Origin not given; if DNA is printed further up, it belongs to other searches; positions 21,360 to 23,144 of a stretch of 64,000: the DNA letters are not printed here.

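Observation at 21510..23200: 494-aa island protein carrying all four family-A polymerase core motifs in correct order, with an HDSF motif C as in T7 RNA polymerase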

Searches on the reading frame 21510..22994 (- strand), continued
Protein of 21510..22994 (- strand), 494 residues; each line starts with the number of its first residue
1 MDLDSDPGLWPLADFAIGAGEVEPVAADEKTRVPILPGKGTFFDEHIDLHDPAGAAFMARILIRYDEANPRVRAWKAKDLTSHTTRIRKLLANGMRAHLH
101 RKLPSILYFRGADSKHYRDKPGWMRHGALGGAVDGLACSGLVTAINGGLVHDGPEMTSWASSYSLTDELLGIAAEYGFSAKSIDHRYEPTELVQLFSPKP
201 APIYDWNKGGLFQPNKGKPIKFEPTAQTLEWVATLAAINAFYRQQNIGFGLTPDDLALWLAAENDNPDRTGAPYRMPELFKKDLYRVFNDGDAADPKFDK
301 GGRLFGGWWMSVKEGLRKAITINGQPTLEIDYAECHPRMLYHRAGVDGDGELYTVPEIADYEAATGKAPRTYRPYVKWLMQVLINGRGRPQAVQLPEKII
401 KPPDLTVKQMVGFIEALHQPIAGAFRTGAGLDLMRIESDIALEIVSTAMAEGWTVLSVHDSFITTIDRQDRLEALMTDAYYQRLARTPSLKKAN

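Call 30: fold_search(model_id=the predicted structure, library=viral)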
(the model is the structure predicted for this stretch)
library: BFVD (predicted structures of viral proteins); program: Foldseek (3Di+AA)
matches with E <= 10: 410; with E <= 0.001: 36
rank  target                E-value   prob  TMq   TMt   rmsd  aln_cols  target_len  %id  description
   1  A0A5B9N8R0            2.0e-24  1.00  0.54  0.59   8.5       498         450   16  Uncharacterized protein [Aeromonas phage 2L372X]
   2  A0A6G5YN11            1.9e-21  1.00  0.63  0.72   6.3       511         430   15  (no name in the UniProt tables at hand)
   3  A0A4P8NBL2            3.4e-21  1.00  0.44  0.49  10.6       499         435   16  DNA polymerase [Rheinheimera phage vB_RspM_Barba31A]
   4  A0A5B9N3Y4            4.7e-21  1.00  0.60  0.68   7.1       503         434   16  Uncharacterized protein [Aeromonas phage 4L372D]
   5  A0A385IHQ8            2.3e-20  1.00  0.58  0.65   7.9       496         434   15  (no name in the UniProt tables at hand)
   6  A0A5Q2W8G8            5.3e-20  1.00  0.52  0.61   7.9       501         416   19  (no name in the UniProt tables at hand)
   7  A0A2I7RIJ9            8.2e-20  1.00  0.56  0.64   7.5       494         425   17  (no name in the UniProt tables at hand)
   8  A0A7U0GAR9            3.1e-19  1.00  0.44  0.51  11.6       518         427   16  (no name in the UniProt tables at hand)
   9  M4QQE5                3.2e-19  1.00  0.53  0.59   7.5       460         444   15  (no name in the UniProt tables at hand)
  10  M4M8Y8                7.0e-19  1.00  0.51  0.62   8.3       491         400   14  (no name in the UniProt tables at hand)
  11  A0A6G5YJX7            5.1e-17  1.00  0.47  0.54  10.2       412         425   17  (no name in the UniProt tables at hand)
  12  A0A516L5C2            1.1e-08  1.00  0.37  0.43  11.8       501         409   12  (no name in the UniProt tables at hand)
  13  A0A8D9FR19            4.5e-07  1.00  0.34  0.41  12.5       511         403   11  Putative DNA polymerase I [uncultured marine phage]
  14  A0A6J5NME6            5.0e-07  1.00  0.28  0.32  17.5       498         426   13  Uncharacterized protein [uncultured Caudovirales phage]
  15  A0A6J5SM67            6.6e-07  1.00  0.27  0.32   9.3       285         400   13  Uncharacterized protein [uncultured Caudovirales phage]
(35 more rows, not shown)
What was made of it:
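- Closest known: divPolA2 of Caudoviricetes phages. Same: Foldseek gives full-length matches with E from 2e-24 to 5e-17 (call 30).
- Closest known: TV-Pol family. Same: Virophage replication proteins appear among the structural hits (E=2.4e-5; call 30).
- E runs from 2e-24 to 5e-17, TM up to 0.72 (call 30). T7-like RNAPs appear among the BFVD structural matches (E about 2.5e-3; call 30).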

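Call 36: find_encoding_contigs(protein=P0113, flank=8000, max_places=2)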
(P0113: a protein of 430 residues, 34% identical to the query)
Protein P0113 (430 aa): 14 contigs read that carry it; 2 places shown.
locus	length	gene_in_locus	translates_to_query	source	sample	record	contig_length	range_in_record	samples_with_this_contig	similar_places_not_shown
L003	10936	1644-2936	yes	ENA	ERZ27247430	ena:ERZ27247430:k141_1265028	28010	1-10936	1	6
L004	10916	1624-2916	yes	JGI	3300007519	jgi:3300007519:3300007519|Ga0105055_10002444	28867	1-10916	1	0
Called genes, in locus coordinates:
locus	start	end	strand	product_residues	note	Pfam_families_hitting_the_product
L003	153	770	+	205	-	-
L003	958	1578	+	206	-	PF00239:Resolvase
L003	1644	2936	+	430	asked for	-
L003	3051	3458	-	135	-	-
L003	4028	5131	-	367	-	PF01063:Aminotran_4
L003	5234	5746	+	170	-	PF01047:MarR (weak), PF12802:MarR_2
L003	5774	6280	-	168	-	PF10722:YbjN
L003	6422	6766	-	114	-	PF04380:BMFP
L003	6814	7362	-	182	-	PF03073:TspO_MBR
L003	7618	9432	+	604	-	PF00664:ABC_membrane, PF00005:ABC_tran, PF02463:SMC_N (weak)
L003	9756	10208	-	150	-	PF02472:ExbD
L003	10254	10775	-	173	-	PF02472:ExbD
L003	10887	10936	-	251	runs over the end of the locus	PF01618:MotA_ExbB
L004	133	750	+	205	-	-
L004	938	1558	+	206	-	PF00239:Resolvase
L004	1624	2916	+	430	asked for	-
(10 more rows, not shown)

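Call 37: find_encoding_contigs(protein=P0114, flank=8000, max_places=2)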
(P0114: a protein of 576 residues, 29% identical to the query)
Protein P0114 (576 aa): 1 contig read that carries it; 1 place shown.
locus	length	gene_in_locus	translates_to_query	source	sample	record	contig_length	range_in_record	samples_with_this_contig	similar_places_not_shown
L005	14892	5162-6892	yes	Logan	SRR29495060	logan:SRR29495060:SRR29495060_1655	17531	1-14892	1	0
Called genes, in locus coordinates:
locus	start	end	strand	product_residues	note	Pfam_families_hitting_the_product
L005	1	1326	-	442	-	?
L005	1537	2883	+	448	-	PF13356:Arm-DNA-bind_3, PF00589:Phage_integrase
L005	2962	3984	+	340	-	-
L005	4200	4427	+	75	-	-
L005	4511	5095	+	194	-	-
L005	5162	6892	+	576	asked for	-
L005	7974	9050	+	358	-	PF26115:PDDEXK_GAPS4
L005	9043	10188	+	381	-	-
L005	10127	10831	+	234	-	-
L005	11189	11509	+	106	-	-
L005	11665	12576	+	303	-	PF08401:ArdcN, PF18818:MPTase-PolyVal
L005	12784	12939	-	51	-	-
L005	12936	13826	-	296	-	-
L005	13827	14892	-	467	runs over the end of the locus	PF01618:MotA_ExbB (weak)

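Call 38: find_encoding_contigs(protein=P0101, flank=8000, max_places=2)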
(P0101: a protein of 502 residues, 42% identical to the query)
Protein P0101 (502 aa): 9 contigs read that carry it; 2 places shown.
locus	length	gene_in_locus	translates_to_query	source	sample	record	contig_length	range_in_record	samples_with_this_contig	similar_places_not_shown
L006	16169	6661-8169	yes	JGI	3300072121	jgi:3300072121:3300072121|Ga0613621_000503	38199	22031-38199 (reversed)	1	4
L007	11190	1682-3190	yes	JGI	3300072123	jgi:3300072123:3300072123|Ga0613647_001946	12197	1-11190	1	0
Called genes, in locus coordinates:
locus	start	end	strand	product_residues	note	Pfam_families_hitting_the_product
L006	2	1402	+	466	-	?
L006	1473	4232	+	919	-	PF07715:Plug, PF00593:TonB_dep_Rec_b-barrel, PF14905:OMP_b-brl_3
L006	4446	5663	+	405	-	PF13356:Arm-DNA-bind_3, PF22022:Phage_int_M, PF00589:Phage_integrase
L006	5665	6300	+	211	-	-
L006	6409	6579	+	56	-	PF12728:HTH_17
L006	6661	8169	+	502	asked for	-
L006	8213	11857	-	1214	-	PF00580:UvrD-helicase (weak), PF01443:Viral_helicase1 (faint), PF13086:AAA_11 (faint), PF13245:AAA_19, PF13401:AAA_22 (weak), PF13604:AAA_30, PF13538:UvrD_C_2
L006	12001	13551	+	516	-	PF12161:HsdM_N, PF02384:N6_Mtase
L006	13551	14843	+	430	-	PF01420:Methylase_S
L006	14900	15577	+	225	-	PF14355:Abi_C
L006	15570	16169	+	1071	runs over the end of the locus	PF04313:HSDR_N, PF04851:ResIII, PF18766:SWI2_SNF2, PF00270:DEAD (weak), PF22679:T1R_D3-like, PF11867:T1RH-like_C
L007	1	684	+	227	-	?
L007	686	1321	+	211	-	-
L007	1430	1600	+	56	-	PF12728:HTH_17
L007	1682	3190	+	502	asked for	-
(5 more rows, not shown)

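Call 40: find_homologous_proteins(query=A2, max_evalue=0.001)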
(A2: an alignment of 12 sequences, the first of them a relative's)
Query A2 (12 sequences) (430 aa, profile of the alignment): 474 proteins with E <= 0.001 among 8000 candidates; the best 120 are listed.
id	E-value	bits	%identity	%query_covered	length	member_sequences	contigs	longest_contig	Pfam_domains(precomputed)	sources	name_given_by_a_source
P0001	1.2e-148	514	34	54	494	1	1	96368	-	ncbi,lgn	-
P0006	7.9e-132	458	32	54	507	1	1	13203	-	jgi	jgi:hypothetical protein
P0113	1.6e-125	438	100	100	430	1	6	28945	-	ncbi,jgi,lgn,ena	-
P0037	4.8e-125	436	35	53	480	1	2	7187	-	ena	-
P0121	6.4e-125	436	36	46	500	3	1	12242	-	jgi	jgi:hypothetical protein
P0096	3.5e-123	430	28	86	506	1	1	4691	-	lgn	-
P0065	4.9e-119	416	31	89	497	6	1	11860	-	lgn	-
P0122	9.7e-116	405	31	89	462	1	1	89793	-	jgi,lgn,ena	-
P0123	9.9e-116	405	33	83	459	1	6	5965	-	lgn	-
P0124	7.5e-115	402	36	60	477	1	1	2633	-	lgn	-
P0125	1.6e-114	401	32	55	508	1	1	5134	-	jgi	-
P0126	2.1e-114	401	29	83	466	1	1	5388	-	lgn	-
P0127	3.2e-114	400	33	78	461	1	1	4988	-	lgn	-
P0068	6.3e-113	396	31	81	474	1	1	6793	-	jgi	jgi:hypothetical protein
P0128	1.2e-112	395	33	56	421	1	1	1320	-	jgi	jgi:hypothetical protein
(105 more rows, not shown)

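Call 45: get_annotated_region(hit=H6, flank=5000)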
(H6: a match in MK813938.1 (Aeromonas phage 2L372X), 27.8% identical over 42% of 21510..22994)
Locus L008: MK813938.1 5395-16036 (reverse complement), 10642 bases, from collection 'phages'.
description: Aeromonas phage 2L372X, complete genome.
organism: Aeromonas phage 2L372X (NCBI taxid 2588515)
taxonomy: Viruses; Duplodnaviria; Heunggongvirae; Uroviricota; Caudoviricetes; Plateaulakevirus; Plateaulakevirus pv2L372X
host: Aeromonas hydrophila; source: lake water; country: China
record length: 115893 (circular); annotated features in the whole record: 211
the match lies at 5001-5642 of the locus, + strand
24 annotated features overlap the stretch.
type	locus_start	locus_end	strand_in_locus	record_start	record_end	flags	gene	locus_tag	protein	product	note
CDS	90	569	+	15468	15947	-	2L372X_039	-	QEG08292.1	hypothetical protein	-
CDS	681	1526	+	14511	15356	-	2L372X_038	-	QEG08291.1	hypothetical protein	-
CDS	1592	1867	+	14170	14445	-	2L372X_037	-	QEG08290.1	hypothetical protein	-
CDS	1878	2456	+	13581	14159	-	2L372X_036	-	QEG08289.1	hypothetical protein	hypothetical protein 65p217 [Aeromonas phage 65]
CDS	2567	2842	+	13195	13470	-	2L372X_035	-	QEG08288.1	hypothetical protein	-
CDS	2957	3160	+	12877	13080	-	2L372X_034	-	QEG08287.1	hypothetical protein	-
CDS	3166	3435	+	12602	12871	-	2L372X_033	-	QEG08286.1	hypothetical protein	-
CDS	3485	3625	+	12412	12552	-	2L372X_032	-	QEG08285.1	hypothetical protein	-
CDS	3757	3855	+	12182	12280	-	2L372X_031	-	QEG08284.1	hypothetical protein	-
CDS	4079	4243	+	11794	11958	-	2L372X_030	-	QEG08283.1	hypothetical protein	-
CDS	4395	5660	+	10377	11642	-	2L372X_029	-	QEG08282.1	hypothetical protein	-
CDS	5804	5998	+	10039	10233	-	2L372X_028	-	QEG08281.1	hypothetical protein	-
CDS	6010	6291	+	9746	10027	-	2L372X_027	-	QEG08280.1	hypothetical protein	-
CDS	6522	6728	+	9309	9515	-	2L372X_026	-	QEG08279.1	hypothetical protein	-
CDS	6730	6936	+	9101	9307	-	2L372X_025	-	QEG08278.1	hypothetical protein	-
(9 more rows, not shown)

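Call 46: search_dna_similar(query=L008:4395-5657:+, collection=phages, mode=protein, max_evalue=0.001, max_rows=60, rows=spread)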
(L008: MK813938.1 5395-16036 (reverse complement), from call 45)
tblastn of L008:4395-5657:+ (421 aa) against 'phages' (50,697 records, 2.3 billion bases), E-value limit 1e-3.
Records with a match: 223; places in all: 259; records where one place covers at least 80% of the query: 200.
Best place of each record, by identity: >=99% 4; 90-95% 1; 60-80% 1; <60% 217.
By first word of the organism name: Rheinheimera 115; Vibrio 81; Aeromonas 14; Pseudoalteromonas 6; Shewanella 3; Klebsiella 2; Pseudaeromonas 1; Pseudomonas 1.
By host as written in the record: Rheinheimera sp. BAL341 115; - 53; Aeromonas sp. 5; Aeromonas hydrophila 4; Vibrio cholerae 4; Enterovibrio norvegicus 3; Vibrio natriegens 3; Aeromonas hydrophila;Aeromonas hydrophilla 2; and 24 more.
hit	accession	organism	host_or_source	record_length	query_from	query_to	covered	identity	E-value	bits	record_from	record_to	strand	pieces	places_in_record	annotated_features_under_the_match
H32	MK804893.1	Aeromonas phage 2L372D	Aeromonas hydrophila;Aeromonas ...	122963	1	421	100%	100.0%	0e+0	835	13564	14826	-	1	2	hypothetical protein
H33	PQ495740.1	Aeromonas phage PhAER-3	Aeromonas sp.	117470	1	421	100%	94.1%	0e+0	792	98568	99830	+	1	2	hypothetical protein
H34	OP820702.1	Aeromonas phage vB_AdhM_DL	Aeromonas dhakensis AM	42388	17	420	96%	30.6%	3e-38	152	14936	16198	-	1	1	hypothetical protein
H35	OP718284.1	Aeromonas phage vB_AceP_PAc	Aeromonas caviae AC-CY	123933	12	419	97%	30.0%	3e-39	156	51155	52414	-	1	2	hypothetical protein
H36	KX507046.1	Vibrio phage S4-7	Vibrio anguillarum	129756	1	417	99%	27.9%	1e-23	109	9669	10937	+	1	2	hypothetical protein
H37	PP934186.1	Vibrio phage P018-4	Vibrio parahaemolyticus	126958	31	417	92%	29.5%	2e-30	129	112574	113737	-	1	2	hypothetical protein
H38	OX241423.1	Vibrio phage 249E41-1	Seawater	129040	1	417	99%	26.8%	2e-26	118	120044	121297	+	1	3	conserved hypothetical protein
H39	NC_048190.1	Rheinheimera phage vB_RspM_Barba19A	Rheinheimera sp. BAL341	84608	3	400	95%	27.8%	3e-23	108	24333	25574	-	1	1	hypothetical protein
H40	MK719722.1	Rheinheimera phage vB_RspM_Barba14A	Rheinheimera sp. BAL341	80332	3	390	92%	27.5%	5e-22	104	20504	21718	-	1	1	hypothetical protein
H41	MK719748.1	Rheinheimera phage vB_RspM_Barba29S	Rheinheimera sp. BAL341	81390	3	390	92%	27.5%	5e-22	104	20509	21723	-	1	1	hypothetical protein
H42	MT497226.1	Rheinheimera phage vB_RspM_barba_10-8B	Rheinheimera sp. BAL341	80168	3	390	92%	27.2%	3e-21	102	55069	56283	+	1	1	hypothetical protein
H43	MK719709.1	Rheinheimera phage vB_RspM_Barba5A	Rheinheimera sp. BAL341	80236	3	390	92%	27.2%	3e-21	102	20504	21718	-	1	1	hypothetical protein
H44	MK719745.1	Rheinheimera phage vB_RspM_Barba28A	Rheinheimera sp. BAL341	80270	3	390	92%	27.2%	3e-21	102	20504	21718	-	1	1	hypothetical protein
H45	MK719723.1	Rheinheimera phage vB_RspM_Barba14S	Rheinheimera sp. BAL341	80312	3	390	92%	27.2%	3e-21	102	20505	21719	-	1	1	hypothetical protein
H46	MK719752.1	Rheinheimera phage vB_RspM_Barba33A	Rheinheimera sp. BAL341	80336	3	390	92%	27.2%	3e-21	102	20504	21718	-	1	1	hypothetical protein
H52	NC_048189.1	Rheinheimera phage vB_RspM_Barba18A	Rheinheimera sp. BAL341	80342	3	390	92%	27.2%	3e-21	102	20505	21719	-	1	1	hypothetical protein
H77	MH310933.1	Vibrio phage ICP1_2011_A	stool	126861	2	417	99%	24.6%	4e-10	68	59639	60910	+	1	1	hypothetical protein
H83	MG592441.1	Vibrio phage 1.063.O._10N.261.45.C7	Vibrio lentus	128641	20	417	95%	24.3%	6e-15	83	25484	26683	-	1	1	hypothetical protein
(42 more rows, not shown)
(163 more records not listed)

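Call 47: find_related_loci(query=A2, collection=genome_contigs, flank=7000)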
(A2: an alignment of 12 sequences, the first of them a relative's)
Query A2 (430 aa) in genome_contigs; peptide patterns used: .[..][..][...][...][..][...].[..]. (x = any residue, [..] = any of these).
250 stretches matched a pattern; 90 encode a relative of the query (tblastn E <= 1e-3); the best 80 are kept; 80 distinct loci.
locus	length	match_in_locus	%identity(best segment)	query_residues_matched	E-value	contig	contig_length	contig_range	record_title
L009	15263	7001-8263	55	1-421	3e-145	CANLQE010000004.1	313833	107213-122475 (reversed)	uncultured Sphingomonadaceae bacterium isolate 98.fasta genome assembly, contig: NODE_4, whole genome shotgun sequence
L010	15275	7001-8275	39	11-421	8e-74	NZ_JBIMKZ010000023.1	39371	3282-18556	MAG: Polymorphobacter sp. isolate CCAP1427_2_bin-018 CCAP1427_2_bin-018_c23, whole genome shotgun sequence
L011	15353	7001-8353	39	8-429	2e-71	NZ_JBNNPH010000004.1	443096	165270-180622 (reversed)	Brevundimonas sp. NPDC003935 NPDC003935_151_D8.ctg-0004, whole genome shotgun sequence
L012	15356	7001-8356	39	8-429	2e-70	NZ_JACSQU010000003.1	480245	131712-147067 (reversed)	Brevundimonas guildfordensis strain Sa3CVA3 NODE_3_length_480245_cov_33.716980, whole genome shotgun sequence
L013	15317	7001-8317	38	8-428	2e-67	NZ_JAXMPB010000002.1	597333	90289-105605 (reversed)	MAG: Sphingopyxis sp. isolate bin40 NODE_11_length_597333_cov_41.342723, whole genome shotgun sequence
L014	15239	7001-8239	35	20-412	1e-60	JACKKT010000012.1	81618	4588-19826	MAG: Kordiimonadaceae bacterium isolate HK-STAS-PROT-72 HK-STAS-PROT-72_12, whole genome shotgun sequence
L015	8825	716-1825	29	54-428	2e-43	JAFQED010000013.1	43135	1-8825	MAG: Desulfovibrio sp. isolate RGIG1737 Goat_Cecum-3__c162341, whole genome shotgun sequence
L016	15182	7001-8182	29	31-422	2e-42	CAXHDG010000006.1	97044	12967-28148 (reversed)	MAG TPA_asm: uncultured Magnetococcales bacterium isolate SRR12480076_binner123_Refined_1 genome assembly, contig: ERZ98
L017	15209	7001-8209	29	31-428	3e-41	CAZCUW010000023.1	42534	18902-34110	MAG TPA_asm: uncultured Sphingopyxis sp. isolate binchicken_co123_208 genome assembly, contig: NODE_432_length_42534_cov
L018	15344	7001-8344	26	11-416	1e-39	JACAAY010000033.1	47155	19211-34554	MAG: Desulfuromonadales bacterium isolate Cfx2-04 MAG4_33, whole genome shotgun sequence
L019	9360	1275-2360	30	76-414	3e-39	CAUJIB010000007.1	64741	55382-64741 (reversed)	MAG: Pseudomonadota bacterium isolate KLAP23 genome assembly, contig: KLAP23_176151, whole genome shotgun sequence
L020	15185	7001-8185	31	41-415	7e-39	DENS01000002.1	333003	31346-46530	MAG TPA_asm: Micavibrio sp. UBA2638 UBA2638_contig_754, whole genome shotgun sequence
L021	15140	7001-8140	32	54-428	7e-39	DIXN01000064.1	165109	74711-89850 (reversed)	MAG TPA_asm: Desulfovibrio sp. UBA6079 UBA6079_contig_57, whole genome shotgun sequence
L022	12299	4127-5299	30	32-412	2e-38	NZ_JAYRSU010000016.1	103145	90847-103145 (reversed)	MAG: Phenylobacterium sp. isolate NJ_NJASGE1bin.21 NODE_267_length_103145_cov_3.659069, whole genome shotgun sequence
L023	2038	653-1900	28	26-417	4e-37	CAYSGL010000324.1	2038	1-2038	MAG TPA_asm: uncultured Pseudobdellovibrionaceae bacterium isolate SRP304446_co1_7 genome assembly, contig: NODE_38271_l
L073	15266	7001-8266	24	10-416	2e-17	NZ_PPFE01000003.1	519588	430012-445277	Roseovarius confluentis strain SAG6 contig3, whole genome shotgun sequence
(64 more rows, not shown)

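Call 54: search_protein_families(library=pfam, alignment_id=A3, max_evalue=0.001)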
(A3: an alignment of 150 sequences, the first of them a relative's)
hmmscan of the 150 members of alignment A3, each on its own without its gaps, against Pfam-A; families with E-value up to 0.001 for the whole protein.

A. member 1, L009:4994-5197:+ (68 aa): 0 families

B. families by the number of members that match (of 150 scanned): 76 families (the first 25 are shown)
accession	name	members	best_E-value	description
PF00589.27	Phage_integrase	22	3.3e-22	Phage integrase family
PF20172.3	DUF6538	10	1.8e-19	Domain of unknown function (DUF6538)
PF22022.2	Phage_int_M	8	6.7e-28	Phage integrase central domain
PF13356.12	Arm-DNA-bind_3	5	6.2e-28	Arm DNA-binding domain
PF01381.28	HTH_3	5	4.8e-14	Helix-turn-helix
PF13102.12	Phage_int_SAM_5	5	1.9e-06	Phage integrase SAM-like domain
PF12728.13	HTH_17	4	9.1e-11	Helix-turn-helix domain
PF13560.12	HTH_31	4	1.4e-10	Helix-turn-helix domain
PF14659.12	Phage_int_SAM_3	4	2.3e-08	Phage integrase, N-terminal SAM-like domain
PF13304.12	AAA_21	3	1.9e-17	AAA domain, putative AbiEii toxin, Type IV TA system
PF13744.12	HTH_37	3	0.00021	Helix-turn-helix domain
PF00075.30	RNase_H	2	2e-40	RNase H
PF00005.33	ABC_tran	2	6.3e-33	ABC transporter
PF02796.21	HTH_7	2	3.7e-07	Helix-turn-helix domain of resolvase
PF24624.1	Int_N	2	3.9e-06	Phage integrase, N-terminal domain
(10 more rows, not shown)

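Call 62: get_annotated_region(hit=H52, flank=3000)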
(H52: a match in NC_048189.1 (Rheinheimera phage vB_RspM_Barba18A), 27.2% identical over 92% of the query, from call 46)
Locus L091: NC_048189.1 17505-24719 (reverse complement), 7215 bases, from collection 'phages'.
description: Rheinheimera phage vB_RspM_Barba18A, complete genome.
organism: Rheinheimera phage vB_RspM_Barba18A (NCBI taxid 2565657)
taxonomy: Viruses; Duplodnaviria; Heunggongvirae; Uroviricota; Caudoviricetes; Barbavirus; Barbavirus barba18A
host: Rheinheimera sp. BAL341; source: -; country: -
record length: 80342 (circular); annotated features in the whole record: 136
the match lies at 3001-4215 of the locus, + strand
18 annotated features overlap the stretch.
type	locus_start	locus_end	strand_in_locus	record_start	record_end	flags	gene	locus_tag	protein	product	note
CDS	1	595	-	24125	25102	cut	-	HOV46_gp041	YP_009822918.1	pentapeptide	annotation based on sequence similarity to NCBI CDB99514.1 and Pfam PF01469.18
CDS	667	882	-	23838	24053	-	-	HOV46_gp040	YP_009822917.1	hypothetical protein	-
CDS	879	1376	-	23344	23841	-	-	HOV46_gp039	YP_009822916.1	hypothetical protein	-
CDS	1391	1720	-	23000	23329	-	-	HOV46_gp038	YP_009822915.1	hypothetical protein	-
CDS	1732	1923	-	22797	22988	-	-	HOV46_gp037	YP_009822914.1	hypothetical protein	-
CDS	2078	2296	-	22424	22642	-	-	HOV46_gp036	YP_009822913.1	hypothetical protein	annotation based on sequence similarity to NCBI AUR87597.2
CDS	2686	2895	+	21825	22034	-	-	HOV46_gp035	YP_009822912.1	hypothetical protein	-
CDS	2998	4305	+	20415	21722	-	-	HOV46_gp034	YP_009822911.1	hypothetical protein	annotation based on sequence similarity to NCBI AUR93476.2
CDS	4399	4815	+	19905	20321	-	-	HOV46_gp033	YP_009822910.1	hypothetical protein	-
CDS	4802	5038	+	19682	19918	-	-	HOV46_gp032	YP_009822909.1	hypothetical protein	-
CDS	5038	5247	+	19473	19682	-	-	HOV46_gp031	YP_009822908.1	hypothetical protein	-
CDS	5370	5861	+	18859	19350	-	-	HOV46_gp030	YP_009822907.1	macro domain protein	annotation based on sequence similarity to NCBI AUR84810.2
CDS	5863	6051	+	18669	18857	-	-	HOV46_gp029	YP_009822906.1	hypothetical protein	annotation based on sequence similarity to Pfam PF17555.2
CDS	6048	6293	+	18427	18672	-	-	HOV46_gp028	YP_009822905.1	hypothetical protein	-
CDS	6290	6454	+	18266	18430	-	-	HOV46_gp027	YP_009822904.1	hypothetical protein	-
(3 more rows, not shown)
